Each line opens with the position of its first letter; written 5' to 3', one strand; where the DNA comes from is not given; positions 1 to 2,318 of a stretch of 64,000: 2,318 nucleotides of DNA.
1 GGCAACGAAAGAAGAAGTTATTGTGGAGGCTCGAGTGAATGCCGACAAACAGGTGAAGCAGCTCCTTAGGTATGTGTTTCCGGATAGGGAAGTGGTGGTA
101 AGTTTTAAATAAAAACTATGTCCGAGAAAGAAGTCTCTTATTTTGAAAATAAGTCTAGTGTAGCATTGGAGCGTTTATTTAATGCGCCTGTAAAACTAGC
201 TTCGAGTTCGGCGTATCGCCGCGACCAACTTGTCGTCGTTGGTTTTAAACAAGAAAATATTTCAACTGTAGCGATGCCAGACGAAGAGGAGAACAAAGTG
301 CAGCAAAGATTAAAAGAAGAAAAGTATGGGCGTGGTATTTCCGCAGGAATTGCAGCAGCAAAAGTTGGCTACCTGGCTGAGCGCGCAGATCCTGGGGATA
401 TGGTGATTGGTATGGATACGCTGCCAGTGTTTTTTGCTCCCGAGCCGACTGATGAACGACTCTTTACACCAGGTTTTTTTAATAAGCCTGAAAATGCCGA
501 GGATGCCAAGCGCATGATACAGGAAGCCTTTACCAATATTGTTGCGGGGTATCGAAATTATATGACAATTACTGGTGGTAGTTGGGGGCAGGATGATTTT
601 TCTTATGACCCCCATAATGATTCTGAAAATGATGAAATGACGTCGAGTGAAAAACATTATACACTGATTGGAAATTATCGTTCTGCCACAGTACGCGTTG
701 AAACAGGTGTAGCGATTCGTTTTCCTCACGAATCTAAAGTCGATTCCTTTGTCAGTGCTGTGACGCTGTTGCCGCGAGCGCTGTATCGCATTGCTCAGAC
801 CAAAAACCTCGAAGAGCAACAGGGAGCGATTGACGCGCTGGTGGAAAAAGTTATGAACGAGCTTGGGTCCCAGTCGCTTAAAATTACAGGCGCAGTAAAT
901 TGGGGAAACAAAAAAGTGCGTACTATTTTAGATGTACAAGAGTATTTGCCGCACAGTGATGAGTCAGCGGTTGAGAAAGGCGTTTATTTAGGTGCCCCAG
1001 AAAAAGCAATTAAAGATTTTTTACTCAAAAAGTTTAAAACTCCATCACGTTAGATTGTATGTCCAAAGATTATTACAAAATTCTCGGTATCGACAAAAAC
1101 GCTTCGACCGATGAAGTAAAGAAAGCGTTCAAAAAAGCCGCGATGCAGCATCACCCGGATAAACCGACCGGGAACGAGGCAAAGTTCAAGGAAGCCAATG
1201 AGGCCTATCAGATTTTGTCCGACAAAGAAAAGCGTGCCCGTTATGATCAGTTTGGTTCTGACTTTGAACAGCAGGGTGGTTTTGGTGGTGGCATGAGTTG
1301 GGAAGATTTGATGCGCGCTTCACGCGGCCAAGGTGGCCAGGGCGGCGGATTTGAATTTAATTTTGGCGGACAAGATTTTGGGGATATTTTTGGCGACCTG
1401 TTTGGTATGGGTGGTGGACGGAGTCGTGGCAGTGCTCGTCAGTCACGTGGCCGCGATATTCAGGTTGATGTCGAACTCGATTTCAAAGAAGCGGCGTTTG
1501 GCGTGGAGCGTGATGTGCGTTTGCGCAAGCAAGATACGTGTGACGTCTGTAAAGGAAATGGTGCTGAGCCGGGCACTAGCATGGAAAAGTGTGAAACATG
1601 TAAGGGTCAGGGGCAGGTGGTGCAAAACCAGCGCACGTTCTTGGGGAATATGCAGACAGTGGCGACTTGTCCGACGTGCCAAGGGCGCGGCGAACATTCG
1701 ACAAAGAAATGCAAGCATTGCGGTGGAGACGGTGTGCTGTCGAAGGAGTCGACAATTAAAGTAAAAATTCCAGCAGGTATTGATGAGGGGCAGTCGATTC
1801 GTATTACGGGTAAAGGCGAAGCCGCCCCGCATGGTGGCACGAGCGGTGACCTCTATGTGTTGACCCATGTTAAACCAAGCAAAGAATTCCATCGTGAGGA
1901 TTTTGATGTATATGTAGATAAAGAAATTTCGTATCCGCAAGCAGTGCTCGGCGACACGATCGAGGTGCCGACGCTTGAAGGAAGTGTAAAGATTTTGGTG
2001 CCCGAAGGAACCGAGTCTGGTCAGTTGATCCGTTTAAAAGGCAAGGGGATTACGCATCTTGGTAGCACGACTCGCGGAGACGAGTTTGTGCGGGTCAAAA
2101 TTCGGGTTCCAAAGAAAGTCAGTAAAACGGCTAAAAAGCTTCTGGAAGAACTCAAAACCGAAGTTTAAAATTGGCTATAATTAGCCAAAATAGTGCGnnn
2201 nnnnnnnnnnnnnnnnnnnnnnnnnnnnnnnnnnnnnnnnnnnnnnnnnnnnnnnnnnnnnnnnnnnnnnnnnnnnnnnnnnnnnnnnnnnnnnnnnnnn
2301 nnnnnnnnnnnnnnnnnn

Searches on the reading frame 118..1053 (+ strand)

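Call 73: search_protein_families(library=pfam, proteins=[window:118-1053:+], max_evalue=0.0001)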
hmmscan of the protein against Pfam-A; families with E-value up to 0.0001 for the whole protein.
window:118-1053:+ (311 aa): 1 family
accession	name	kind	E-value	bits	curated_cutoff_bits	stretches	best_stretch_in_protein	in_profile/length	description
PF02545.19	Maf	-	1.6e-09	38.2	27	1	26-136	3-91/187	Maf-like protein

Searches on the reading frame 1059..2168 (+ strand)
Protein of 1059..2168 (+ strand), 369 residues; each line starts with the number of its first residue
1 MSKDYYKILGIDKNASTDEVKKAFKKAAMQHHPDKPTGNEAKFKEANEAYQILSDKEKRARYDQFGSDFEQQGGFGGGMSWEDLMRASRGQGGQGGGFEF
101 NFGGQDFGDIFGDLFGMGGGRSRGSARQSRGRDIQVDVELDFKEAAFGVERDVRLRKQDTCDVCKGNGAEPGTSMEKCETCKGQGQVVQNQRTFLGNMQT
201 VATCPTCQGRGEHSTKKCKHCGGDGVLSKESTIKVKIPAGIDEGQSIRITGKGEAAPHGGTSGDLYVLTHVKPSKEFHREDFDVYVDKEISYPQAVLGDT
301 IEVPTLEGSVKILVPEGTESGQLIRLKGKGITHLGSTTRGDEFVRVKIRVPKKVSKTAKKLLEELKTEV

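Call 73: search_protein_families(library=pfam, proteins=[window:1059-2168:+], max_evalue=0.0001)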
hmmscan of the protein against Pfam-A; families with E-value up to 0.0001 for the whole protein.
window:1059-2168:+ (369 aa): 3 families
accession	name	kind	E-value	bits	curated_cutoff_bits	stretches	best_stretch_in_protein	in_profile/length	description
PF01556.23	DnaJ_C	-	5.7e-47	160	26.6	1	134-351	1-152/152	DnaJ C terminal domain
PF00226.36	DnaJ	-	4.1e-23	81.7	27.8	1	4-63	1-63/63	DnaJ domain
PF00684.25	DnaJ_CXXCXGXG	-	4.7e-16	59.2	32.7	1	161-225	1-65/65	DnaJ central domain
